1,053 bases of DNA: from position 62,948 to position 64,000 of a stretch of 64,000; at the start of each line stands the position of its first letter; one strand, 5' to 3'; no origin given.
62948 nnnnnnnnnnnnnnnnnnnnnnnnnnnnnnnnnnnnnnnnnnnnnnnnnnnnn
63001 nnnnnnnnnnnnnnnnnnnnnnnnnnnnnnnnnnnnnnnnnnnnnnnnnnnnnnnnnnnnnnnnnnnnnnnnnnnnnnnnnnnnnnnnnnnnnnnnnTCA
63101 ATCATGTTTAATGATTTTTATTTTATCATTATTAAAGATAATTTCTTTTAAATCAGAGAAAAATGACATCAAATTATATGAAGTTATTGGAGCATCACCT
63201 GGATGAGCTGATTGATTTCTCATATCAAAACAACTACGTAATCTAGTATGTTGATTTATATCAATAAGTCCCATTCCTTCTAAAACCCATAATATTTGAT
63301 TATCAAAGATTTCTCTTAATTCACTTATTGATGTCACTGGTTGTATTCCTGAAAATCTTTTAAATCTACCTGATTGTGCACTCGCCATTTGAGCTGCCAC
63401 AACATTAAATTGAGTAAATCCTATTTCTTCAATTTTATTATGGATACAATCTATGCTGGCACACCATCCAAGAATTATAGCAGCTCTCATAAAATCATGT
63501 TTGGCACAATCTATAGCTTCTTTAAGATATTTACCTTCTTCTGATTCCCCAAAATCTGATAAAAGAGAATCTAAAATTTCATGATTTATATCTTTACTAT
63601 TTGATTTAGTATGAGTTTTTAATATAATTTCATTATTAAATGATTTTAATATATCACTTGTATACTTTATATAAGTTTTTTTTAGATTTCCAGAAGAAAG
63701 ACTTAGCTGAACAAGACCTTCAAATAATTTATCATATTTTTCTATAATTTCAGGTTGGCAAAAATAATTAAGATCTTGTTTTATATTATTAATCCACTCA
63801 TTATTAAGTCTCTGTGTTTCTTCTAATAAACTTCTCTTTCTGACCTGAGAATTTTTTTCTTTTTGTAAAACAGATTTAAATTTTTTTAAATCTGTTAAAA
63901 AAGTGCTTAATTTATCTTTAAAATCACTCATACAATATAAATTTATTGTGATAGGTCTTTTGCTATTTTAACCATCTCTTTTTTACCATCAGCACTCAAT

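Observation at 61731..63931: Candidate abortive-infection/defence module: two overlapping genes with the RNQxAH HEPN motif, one membrane-anchored, with a 28-nt repeat at the gene 3' ends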

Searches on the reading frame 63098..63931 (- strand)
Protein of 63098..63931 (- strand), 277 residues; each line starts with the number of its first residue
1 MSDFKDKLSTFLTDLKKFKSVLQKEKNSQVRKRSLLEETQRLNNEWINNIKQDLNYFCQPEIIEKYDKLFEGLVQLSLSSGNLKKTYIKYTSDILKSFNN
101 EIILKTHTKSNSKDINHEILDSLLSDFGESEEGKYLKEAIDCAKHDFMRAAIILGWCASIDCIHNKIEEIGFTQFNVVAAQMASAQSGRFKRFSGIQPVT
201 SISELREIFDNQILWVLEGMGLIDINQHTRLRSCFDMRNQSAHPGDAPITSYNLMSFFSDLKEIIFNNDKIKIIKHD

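Call 5: search_protein_families(library=pfam, proteins=[window:63098-63931:-], max_evalue=1)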
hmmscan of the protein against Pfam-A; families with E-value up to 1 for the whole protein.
window:63098-63931:- (277 aa): 5 families
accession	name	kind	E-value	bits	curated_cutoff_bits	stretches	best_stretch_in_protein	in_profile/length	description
PF04130.18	GCP_C_terminal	-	0.0079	16.1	25.8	1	6-129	117-237/309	Gamma tubulin complex component C-terminal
PF04136.21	COG3_N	-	0.013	15.9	27.9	1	12-64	28-79/147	Conserved oligomeric Golgi complex subunit 3, N-terminal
PF22723.2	NA-iREase2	-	0.061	14.2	27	1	62-100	67-105/119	NACHT-associated inactive Restriction Endonuclease 2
PF02877.19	PARP_reg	-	0.13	12.7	26.8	1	7-70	43-100/135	Poly(ADP-ribose) polymerase, regulatory domain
PF25103.1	DUF7811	-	0.2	11.8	27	1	145-181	36-73/124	Domain of unknown function (DUF7811)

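Call 8: search_protein_families(library=padloc, proteins=[window:63098-63931:-], max_evalue=1)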
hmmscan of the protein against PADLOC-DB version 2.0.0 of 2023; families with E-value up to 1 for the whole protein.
window:63098-63931:- (277 aa): 0 families

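Call 9: search_protein_families(library=ncbifam, proteins=[window:63098-63931:-], max_evalue=1)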
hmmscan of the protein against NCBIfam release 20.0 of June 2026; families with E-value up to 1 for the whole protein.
window:63098-63931:- (277 aa): 2 families
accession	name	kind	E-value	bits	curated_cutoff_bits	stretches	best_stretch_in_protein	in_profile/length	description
NF010708.0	PRK14110.1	equivalog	0.054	12.9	445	1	18-113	93-189/291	F0F1 ATP synthase subunit gamma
NF037954.1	het_cyst_PatD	equivalog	0.22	11.9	50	0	3-53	3-54/116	heterocyst frequency control protein PatD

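Call 10: find_homologous_proteins(query=window:63098-63931:-)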
Query window:63098-63931:- (277 aa): 650 proteins with E <= 0.001 among 2975 candidates; the best 120 are listed.
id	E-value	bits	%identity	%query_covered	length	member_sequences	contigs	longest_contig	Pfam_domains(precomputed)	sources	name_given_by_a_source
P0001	1.2e-179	613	100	100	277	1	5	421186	PF27235.1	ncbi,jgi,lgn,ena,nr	ncbi:MAG TPA: hypothetical protein PKZ36_00300 [Candidatus Paceibacterota bacterium]|nr:hypothetical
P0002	8.7e-124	430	70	97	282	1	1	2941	PF27235.1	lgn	-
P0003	4.6e-112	392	63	97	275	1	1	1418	PF27235.1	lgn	-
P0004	3.8e-107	376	60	100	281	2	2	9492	PF27235.1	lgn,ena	-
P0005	4.2e-106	372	62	97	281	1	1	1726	PF27235.1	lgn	-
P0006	6.3e-105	368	59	99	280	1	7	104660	PF27235.1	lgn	-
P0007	7.6e-102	358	58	98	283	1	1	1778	PF27235.1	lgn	-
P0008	2.4e-91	324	50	96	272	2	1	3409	PF27235.1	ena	-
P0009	5.0e-85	303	53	98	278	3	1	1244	PF27235.1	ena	-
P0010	1.1e-83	299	51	98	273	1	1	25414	PF27235.1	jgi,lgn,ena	-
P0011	7.4e-83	296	54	95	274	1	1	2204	PF27235.1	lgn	-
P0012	3.5e-81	290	52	96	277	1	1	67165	PF27235.1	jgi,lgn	jgi:hypothetical protein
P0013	1.4e-80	288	50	96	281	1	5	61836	PF27235.1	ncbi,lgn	-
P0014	5.2e-80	287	48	96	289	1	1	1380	PF27235.1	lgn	-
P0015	6.9e-80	286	50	96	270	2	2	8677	PF27235.1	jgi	jgi:hypothetical protein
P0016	4.3e-79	284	49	97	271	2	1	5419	PF27235.1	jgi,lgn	-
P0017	5.2e-79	283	51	94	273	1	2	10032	PF27235.1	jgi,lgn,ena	-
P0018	7.9e-79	283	51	96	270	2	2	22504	PF27235.1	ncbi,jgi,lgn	-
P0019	1.3e-78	282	51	97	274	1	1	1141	PF27235.1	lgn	-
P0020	1.6e-78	282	50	96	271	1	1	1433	PF27235.1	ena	-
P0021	2.4e-78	281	49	95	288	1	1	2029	PF27235.1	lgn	-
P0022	2.9e-78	281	48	95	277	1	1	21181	PF27235.1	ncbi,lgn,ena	-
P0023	8.8e-78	279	47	97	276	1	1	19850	PF27235.1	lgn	-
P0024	1.5e-77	279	49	96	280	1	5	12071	PF27235.1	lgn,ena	-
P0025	1.8e-77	278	50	96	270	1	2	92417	PF27235.1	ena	-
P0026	2.0e-77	278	49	96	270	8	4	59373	PF27235.1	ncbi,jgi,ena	-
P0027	2.1e-77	278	48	97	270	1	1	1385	PF27235.1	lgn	-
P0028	2.1e-77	278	49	99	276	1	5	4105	PF27235.1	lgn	-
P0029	2.8e-77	278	49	97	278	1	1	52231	PF27235.1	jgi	-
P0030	5.6e-77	277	49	95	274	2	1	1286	PF27235.1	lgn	-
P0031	8.9e-77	276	49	96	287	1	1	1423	PF27235.1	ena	-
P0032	1.1e-76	276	48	97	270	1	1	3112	PF27235.1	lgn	-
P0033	1.2e-76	276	48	97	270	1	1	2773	PF27235.1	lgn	-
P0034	1.5e-76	275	48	96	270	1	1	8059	PF27235.1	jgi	-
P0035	1.8e-76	275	49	95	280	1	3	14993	PF27235.1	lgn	-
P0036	3.2e-76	274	49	97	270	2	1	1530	PF27235.1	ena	-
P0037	3.6e-76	274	49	95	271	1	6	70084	PF27235.1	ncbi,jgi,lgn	jgi:hypothetical protein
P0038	3.7e-76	274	47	97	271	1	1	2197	PF27235.1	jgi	jgi:hypothetical protein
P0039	4.3e-76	274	48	96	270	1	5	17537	PF27235.1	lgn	-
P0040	4.9e-76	274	47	97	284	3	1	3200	PF27235.1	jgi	-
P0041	4.9e-76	274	49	97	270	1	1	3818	PF27235.1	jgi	jgi:hypothetical protein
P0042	5.2e-76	273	48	97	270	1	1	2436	PF27235.1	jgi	jgi:hypothetical protein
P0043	5.7e-76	273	47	97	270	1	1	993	PF27235.1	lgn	-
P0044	8.7e-76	273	48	97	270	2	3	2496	PF27235.1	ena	-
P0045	9.1e-76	273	48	97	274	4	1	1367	PF27235.1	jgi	jgi:hypothetical protein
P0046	1.0e-75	272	47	99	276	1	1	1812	PF27235.1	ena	-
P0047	1.5e-75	272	48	95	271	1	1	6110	PF27235.1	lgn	-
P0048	1.6e-75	272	47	97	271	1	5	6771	PF27235.1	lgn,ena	-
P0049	1.9e-75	272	49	91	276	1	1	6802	PF27235.1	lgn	-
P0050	1.9e-75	272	48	97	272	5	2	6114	PF27235.1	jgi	jgi:hypothetical protein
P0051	1.9e-75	272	49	97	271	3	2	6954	PF27235.1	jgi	jgi:hypothetical protein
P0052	2.1e-75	272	49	95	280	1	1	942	PF27235.1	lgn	-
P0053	2.2e-75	271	46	96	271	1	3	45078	PF27235.1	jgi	-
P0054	2.3e-75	271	47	97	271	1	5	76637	PF27235.1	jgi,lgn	jgi:hypothetical protein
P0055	2.3e-75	271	48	97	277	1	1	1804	PF27235.1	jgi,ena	-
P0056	2.7e-75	271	47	97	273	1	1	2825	PF27235.1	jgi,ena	-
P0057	2.9e-75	271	49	96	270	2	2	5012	PF27235.1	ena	-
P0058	3.2e-75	271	49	97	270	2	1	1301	PF27235.1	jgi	jgi:hypothetical protein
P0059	3.5e-75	271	47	96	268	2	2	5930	PF27235.1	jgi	jgi:hypothetical protein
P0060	3.6e-75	271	46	97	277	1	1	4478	PF27235.1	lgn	-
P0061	4.2e-75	270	48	97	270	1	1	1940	PF27235.1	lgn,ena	-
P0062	4.3e-75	270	46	97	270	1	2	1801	PF27235.1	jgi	jgi:hypothetical protein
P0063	4.4e-75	270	48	98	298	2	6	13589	PF27235.1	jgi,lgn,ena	-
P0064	6.9e-75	270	48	96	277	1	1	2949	PF27235.1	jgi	-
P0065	6.9e-75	270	50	88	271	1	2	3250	PF27235.1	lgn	-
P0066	7.1e-75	270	47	96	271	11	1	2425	PF27235.1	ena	-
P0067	8.2e-75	270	49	95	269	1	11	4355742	PF27235.1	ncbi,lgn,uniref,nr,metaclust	ncbi:hypothetical protein [Leptospira interrogans]|uniref:hypothetical protein n=1 Tax=Leptospira in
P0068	8.4e-75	270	47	97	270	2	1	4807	PF27235.1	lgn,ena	-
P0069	8.7e-75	269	48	96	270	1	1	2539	PF27235.1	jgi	jgi:hypothetical protein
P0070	9.5e-75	269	48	96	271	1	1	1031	PF27235.1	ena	-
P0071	1.0e-74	269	48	97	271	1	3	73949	PF27235.1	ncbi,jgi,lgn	jgi:hypothetical protein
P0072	1.1e-74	269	48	95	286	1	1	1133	PF27235.1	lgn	-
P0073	1.2e-74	269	47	97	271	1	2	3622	PF27235.1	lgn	-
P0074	1.3e-74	269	50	95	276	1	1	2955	PF27235.1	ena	-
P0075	1.4e-74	269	47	97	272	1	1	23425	PF27235.1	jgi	jgi:hypothetical protein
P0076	1.5e-74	269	46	97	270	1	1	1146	PF27235.1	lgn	-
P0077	1.6e-74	269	44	94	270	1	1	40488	PF27235.1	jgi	jgi:hypothetical protein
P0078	1.6e-74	269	47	96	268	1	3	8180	PF27235.1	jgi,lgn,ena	-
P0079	1.7e-74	268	49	96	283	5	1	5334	PF27235.1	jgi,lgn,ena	-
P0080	1.8e-74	268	47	95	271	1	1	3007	PF27235.1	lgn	-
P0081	2.1e-74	268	47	96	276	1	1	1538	PF27235.1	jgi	-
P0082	2.4e-74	268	48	96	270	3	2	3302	PF27235.1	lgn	-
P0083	2.5e-74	268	47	97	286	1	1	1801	PF27235.1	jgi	jgi:hypothetical protein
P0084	2.8e-74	268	46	98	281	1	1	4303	PF27235.1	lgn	-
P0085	2.8e-74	268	47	96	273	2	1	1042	PF27235.1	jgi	-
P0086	2.8e-74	268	47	96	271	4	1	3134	PF27235.1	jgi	-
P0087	3.0e-74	268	46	96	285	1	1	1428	PF27235.1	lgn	-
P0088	3.3e-74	268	47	97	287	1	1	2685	PF27235.1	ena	-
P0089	3.7e-74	267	46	96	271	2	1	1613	PF27235.1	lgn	-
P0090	5.0e-74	267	47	96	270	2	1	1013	PF27235.1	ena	-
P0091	5.3e-74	267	46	96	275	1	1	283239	PF27235.1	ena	-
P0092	5.4e-74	267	46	97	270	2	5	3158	PF27235.1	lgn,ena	-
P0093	5.7e-74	267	47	97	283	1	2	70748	PF27235.1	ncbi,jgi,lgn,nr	ncbi:MAG TPA: hypothetical protein PLI09_09950 [Candidatus Hydrogenedentes bacterium]|nr:hypothetica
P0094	6.1e-74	267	47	97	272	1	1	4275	PF27235.1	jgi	jgi:hypothetical protein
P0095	6.3e-74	267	45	97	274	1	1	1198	PF27235.1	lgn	-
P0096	6.8e-74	267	46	97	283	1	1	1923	PF27235.1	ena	-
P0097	7.2e-74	266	48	96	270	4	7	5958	PF27235.1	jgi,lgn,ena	-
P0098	7.9e-74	266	47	97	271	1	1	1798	PF27235.1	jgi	jgi:hypothetical protein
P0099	8.2e-74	266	46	96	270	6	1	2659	PF27235.1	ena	-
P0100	8.4e-74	266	47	96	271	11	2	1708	PF27235.1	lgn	-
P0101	1.1e-73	266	45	99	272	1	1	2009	PF27235.1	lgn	-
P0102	1.1e-73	266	47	96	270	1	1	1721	PF27235.1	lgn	-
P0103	1.2e-73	266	47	97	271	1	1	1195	PF27235.1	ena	-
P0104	1.2e-73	266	47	96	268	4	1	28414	PF27235.1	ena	-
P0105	1.2e-73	266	48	96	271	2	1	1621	PF27235.1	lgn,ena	-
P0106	1.3e-73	266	48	96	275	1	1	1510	PF27235.1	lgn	-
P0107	1.3e-73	266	47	97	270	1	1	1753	PF27235.1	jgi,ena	-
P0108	1.3e-73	266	47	95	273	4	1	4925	PF27235.1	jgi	-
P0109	1.4e-73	266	48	97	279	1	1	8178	PF27235.1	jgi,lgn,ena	-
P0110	1.4e-73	266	46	97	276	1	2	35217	PF27235.1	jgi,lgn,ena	-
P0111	1.6e-73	265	45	97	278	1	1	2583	PF27235.1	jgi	jgi:hypothetical protein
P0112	1.9e-73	265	46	97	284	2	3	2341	PF27235.1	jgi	-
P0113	2.0e-73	265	46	96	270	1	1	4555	PF27235.1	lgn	-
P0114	2.7e-73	265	47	96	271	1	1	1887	PF27235.1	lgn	-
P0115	2.9e-73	264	47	96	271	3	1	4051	PF27235.1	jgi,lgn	-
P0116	3.1e-73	264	47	97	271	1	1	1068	PF27235.1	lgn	-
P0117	3.2e-73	264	44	97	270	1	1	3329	PF27235.1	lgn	-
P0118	3.3e-73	264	48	96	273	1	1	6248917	PF27235.1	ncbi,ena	-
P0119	3.4e-73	264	47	96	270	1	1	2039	PF27235.1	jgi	jgi:hypothetical protein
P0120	3.8e-73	264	47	97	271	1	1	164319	PF27235.1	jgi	jgi:hypothetical protein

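Call 12: find_encoding_contigs(protein=P0001, flank=10000, max_places=4)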
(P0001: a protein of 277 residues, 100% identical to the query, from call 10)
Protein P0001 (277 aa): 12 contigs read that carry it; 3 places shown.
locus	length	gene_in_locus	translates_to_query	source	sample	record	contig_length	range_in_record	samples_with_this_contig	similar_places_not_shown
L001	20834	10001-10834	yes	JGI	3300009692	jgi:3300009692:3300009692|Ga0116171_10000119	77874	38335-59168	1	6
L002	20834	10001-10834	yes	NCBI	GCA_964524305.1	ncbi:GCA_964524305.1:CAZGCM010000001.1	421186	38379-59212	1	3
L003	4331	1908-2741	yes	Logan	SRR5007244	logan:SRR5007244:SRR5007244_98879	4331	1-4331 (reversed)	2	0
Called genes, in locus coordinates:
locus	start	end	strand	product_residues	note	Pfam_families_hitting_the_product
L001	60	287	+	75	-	-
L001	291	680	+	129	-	PF02130:YbeY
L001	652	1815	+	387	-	PF06277:EutA (faint), PF06723:MreB_Mbl (faint), PF11104:PilM_2, PF02491:SHS2_FTSA, PF14450:FtsA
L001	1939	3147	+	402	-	PF00091:Tubulin, PF12327:FtsZ_C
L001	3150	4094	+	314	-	PF00890:FAD_binding_2 (faint), PF01134:GIDA (faint), PF03486:HI0933_like (faint), PF07992:Pyr_redox_2, PF13738:Pyr_redox_3, PF00070:Pyr_redox (weak)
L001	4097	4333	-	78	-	-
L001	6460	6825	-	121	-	PF00239:Resolvase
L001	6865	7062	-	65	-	-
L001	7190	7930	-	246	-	-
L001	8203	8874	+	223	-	-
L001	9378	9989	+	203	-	-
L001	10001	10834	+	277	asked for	PF27235:AF_1680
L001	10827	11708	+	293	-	-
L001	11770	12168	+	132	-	-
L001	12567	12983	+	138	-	-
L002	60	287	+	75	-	-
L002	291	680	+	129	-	PF02130:YbeY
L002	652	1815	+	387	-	PF06277:EutA (faint), PF06723:MreB_Mbl (faint), PF11104:PilM_2, PF02491:SHS2_FTSA, PF14450:FtsA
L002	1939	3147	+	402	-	PF00091:Tubulin, PF12327:FtsZ_C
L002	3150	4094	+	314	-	PF00890:FAD_binding_2 (faint), PF01134:GIDA (faint), PF03486:HI0933_like (faint), PF07992:Pyr_redox_2, PF13738:Pyr_redox_3, PF00070:Pyr_redox (weak)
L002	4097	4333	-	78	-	-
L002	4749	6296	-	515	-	PF00239:Resolvase, PF07508:Recombinase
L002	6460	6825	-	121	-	PF00239:Resolvase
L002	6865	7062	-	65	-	-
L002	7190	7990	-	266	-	-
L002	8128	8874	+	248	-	-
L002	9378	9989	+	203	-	-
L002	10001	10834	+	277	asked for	PF27235:AF_1680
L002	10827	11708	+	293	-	-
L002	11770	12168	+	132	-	-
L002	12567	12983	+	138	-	-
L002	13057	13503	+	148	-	-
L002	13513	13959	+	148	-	PF08719:NADAR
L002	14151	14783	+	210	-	PF00300:His_Phos_1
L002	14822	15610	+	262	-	PF00483:NTP_transferase, PF01128:IspD (weak), PF02348:CTP_transf_3 (weak), PF12804:NTP_transf_3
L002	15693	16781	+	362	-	PF00814:TsaD, PF22521:HypF_C_2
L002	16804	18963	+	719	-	PF00133:tRNA-synt_1, PF01406:tRNA-synt_1e (faint), PF09334:tRNA-synt_1g, PF13603:tRNA-synt_1_2 (faint), PF09334:tRNA-synt_1g (weak), PF08264:Anticodon_1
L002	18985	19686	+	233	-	PF13367:PrsW-protease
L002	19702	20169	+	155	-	PF04969:CS (faint), PF00011:HSP20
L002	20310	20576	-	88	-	-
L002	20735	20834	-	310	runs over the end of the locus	PF00413:Peptidase_M10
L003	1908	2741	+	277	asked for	PF27235:AF_1680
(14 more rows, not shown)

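Call 13: find_encoding_contigs(protein=P0067, flank=8000, max_places=3)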
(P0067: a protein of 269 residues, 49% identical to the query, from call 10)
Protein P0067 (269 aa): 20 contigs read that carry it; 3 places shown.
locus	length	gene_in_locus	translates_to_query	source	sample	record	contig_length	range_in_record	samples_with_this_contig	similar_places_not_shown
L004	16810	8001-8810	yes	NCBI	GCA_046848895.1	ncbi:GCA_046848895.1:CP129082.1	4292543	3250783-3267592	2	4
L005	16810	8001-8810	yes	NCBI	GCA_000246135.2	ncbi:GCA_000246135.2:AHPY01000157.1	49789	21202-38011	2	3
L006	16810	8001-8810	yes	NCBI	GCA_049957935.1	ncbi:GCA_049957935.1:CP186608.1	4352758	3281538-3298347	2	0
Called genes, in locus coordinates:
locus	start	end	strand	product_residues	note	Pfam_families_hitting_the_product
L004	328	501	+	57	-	-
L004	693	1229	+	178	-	PF07600:DUF1564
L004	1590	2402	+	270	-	PF01618:MotA_ExbB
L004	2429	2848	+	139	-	PF02472:ExbD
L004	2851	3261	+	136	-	PF02472:ExbD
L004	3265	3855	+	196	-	PF03544:TonB_C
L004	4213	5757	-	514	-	PF07119:DUF1375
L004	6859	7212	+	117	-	PF00589:Phage_integrase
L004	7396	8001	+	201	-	-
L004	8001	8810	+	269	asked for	PF27235:AF_1680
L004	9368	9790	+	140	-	-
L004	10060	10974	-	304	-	-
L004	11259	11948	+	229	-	-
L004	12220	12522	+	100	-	-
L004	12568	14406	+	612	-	PF07693:KAP_NTPase (faint)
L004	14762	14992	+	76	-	PF04014:MazE_antitoxin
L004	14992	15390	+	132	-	PF01850:PIN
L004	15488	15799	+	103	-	-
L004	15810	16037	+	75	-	-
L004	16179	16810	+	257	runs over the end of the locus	-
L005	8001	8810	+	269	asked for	PF27235:AF_1680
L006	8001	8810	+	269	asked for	PF27235:AF_1680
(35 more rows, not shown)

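Call 16: search_solved_structures(query=window:63098-63931:-, max_evalue=1)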
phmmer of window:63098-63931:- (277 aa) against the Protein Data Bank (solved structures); distinct sequences matched with E-value up to 1: 0.
